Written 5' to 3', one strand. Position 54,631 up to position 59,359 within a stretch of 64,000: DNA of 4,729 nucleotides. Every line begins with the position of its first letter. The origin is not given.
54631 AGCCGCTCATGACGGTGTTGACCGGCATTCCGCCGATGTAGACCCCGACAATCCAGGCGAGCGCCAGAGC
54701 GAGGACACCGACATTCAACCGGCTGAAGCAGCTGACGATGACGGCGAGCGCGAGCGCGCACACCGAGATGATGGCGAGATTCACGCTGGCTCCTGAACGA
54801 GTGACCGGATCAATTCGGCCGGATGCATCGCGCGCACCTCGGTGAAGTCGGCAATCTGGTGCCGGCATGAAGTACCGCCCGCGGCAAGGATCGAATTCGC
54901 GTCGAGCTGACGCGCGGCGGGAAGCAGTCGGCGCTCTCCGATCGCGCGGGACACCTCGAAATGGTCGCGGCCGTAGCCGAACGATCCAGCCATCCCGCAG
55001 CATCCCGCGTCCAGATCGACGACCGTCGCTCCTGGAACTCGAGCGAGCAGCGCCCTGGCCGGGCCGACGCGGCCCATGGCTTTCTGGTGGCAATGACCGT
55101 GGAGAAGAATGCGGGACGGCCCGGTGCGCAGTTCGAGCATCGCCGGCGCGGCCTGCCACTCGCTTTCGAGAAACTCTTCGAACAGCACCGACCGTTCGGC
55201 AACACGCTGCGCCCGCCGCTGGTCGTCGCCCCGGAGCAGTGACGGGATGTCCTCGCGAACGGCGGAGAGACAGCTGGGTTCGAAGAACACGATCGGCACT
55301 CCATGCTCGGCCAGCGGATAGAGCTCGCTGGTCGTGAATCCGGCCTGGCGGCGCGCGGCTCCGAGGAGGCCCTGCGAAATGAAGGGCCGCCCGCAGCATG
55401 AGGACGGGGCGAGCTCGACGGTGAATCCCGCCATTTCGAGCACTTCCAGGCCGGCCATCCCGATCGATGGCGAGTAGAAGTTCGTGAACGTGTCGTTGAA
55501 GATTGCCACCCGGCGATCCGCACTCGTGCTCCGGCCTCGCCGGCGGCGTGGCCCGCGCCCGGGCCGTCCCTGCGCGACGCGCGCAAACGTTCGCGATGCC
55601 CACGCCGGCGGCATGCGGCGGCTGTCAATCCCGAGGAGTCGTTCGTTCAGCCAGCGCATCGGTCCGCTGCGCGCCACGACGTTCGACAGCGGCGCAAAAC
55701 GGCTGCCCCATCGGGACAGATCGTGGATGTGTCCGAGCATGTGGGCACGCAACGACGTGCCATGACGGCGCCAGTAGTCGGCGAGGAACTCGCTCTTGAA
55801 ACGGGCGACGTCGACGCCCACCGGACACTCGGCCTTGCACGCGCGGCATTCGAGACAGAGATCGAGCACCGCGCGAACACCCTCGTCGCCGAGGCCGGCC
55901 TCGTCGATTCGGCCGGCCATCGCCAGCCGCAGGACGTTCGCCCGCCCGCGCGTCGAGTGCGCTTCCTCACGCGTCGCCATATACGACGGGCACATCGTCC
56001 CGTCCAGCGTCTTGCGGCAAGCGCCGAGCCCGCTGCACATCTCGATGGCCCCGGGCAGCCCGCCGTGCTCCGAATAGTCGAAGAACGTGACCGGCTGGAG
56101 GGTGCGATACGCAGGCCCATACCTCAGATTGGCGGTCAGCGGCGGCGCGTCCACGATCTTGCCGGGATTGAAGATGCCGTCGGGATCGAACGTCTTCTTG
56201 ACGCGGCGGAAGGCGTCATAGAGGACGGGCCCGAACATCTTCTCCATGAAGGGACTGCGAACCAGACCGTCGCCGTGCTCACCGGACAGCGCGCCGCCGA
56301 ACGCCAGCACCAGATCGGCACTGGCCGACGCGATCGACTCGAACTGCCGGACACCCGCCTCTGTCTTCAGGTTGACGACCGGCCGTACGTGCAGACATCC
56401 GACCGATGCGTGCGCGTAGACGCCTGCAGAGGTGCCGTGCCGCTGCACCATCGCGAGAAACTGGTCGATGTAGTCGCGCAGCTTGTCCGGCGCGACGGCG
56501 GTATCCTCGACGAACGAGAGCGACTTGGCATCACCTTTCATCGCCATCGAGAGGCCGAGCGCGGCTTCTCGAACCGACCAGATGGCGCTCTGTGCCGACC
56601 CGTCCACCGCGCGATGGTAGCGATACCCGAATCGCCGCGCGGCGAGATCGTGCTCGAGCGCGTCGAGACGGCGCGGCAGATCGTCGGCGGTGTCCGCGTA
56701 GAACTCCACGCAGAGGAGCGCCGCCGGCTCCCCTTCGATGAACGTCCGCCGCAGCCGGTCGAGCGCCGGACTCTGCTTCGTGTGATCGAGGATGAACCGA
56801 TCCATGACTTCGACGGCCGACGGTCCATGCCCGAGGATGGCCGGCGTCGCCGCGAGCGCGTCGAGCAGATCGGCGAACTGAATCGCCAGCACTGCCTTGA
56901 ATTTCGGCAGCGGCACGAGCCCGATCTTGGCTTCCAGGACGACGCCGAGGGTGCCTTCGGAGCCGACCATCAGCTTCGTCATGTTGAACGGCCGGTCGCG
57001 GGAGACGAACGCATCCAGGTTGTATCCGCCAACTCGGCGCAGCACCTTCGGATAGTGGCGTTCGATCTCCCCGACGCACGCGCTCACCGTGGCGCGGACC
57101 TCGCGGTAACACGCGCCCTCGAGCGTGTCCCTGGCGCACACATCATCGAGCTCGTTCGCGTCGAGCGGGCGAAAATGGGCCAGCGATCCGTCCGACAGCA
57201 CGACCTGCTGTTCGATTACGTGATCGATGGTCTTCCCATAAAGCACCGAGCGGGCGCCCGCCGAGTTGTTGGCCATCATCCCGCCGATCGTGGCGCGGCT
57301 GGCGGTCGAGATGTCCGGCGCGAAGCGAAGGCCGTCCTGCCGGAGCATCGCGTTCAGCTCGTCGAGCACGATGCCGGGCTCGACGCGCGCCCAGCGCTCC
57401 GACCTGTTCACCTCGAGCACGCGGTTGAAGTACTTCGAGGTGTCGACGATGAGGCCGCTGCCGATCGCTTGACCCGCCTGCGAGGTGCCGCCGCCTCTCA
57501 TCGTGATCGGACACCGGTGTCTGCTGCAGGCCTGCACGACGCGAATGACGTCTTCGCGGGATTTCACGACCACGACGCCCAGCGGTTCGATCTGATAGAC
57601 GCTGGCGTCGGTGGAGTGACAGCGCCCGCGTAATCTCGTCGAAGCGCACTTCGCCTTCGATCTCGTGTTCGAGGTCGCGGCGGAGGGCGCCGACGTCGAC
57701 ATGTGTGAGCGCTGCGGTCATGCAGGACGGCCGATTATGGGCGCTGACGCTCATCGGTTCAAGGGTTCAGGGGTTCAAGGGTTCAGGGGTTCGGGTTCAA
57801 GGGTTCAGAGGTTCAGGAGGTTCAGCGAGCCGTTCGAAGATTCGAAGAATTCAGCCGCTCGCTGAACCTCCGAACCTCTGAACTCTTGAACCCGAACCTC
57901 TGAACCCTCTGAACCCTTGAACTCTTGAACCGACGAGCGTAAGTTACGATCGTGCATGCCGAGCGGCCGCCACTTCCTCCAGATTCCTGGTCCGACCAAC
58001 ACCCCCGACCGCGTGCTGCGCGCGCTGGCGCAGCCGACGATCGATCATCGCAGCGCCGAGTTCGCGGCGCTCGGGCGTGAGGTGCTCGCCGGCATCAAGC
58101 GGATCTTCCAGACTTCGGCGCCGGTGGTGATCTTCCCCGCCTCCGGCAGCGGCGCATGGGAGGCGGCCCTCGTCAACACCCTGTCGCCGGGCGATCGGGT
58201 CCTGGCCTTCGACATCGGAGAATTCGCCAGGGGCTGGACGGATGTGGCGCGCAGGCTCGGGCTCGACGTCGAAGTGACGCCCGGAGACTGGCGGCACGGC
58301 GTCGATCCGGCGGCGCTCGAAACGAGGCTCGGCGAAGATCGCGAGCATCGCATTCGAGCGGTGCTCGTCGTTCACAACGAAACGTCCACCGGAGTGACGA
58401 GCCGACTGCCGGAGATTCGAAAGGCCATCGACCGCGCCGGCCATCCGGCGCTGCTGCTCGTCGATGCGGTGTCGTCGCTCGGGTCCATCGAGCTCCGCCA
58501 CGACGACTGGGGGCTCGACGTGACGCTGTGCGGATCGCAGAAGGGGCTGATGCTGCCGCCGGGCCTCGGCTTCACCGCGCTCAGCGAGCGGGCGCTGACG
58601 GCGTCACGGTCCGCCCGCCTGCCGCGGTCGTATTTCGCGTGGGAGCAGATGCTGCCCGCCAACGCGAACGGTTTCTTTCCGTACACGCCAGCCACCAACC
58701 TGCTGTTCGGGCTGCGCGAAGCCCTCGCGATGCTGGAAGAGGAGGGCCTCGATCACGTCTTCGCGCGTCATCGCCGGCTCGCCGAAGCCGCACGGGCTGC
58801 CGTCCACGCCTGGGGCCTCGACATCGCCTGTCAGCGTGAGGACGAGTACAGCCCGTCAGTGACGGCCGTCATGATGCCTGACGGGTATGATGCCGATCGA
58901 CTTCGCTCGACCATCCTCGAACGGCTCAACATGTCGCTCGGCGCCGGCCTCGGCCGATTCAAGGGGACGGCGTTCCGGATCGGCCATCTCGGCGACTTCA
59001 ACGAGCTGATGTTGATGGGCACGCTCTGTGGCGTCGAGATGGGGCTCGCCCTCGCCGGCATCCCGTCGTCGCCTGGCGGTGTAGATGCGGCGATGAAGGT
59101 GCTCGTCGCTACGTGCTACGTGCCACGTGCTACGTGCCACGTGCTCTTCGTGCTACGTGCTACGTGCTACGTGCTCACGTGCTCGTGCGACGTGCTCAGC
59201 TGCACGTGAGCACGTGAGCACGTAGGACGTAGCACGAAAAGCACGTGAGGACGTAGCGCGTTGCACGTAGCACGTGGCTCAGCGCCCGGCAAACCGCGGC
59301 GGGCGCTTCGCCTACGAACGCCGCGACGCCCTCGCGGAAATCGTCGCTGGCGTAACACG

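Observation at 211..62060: Intergenic spacers are colonised by a transcription-polar system of mosaic repeats built from 6-8-nt tandem units (BIME/REP-like)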

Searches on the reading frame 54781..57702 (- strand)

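Call 24: search_protein_families(library=pfam, proteins=[window:54781-57702:-])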
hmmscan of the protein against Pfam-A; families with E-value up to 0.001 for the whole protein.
window:54781-57702:- (973 aa): 5 families
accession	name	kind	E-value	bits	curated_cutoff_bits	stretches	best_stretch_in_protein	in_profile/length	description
PF02913.24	FAD-oxidase_C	-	1.6e-49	169.3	21.2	1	266-516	2-248/248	FAD linked oxidases, C-terminal domain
PF01565.28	FAD_binding_4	-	6.7e-37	126.7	26.4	1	40-176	1-137/139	FAD binding domain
PF13183.11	Fer4_8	-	2.8e-08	34.6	27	1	553-630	2-68/68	4Fe-4S dicluster domain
PF13534.11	Fer4_17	-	1.9e-07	32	22.2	1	556-631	2-61/61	4Fe-4S dicluster domain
PF02754.22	CCG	-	5.2e-05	23.7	20.6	0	867-950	3-84/85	Cysteine-rich domain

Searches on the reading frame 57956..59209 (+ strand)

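Call 24: search_protein_families(library=pfam, proteins=[window:57956-59209:+])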
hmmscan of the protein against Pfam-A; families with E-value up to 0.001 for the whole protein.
window:57956-59209:+ (417 aa): 1 family
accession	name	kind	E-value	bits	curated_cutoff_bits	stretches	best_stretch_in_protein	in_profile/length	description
PF00266.25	Aminotran_5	-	1.2e-22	80.8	21.5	1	8-317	3-325/371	Aminotransferase class-V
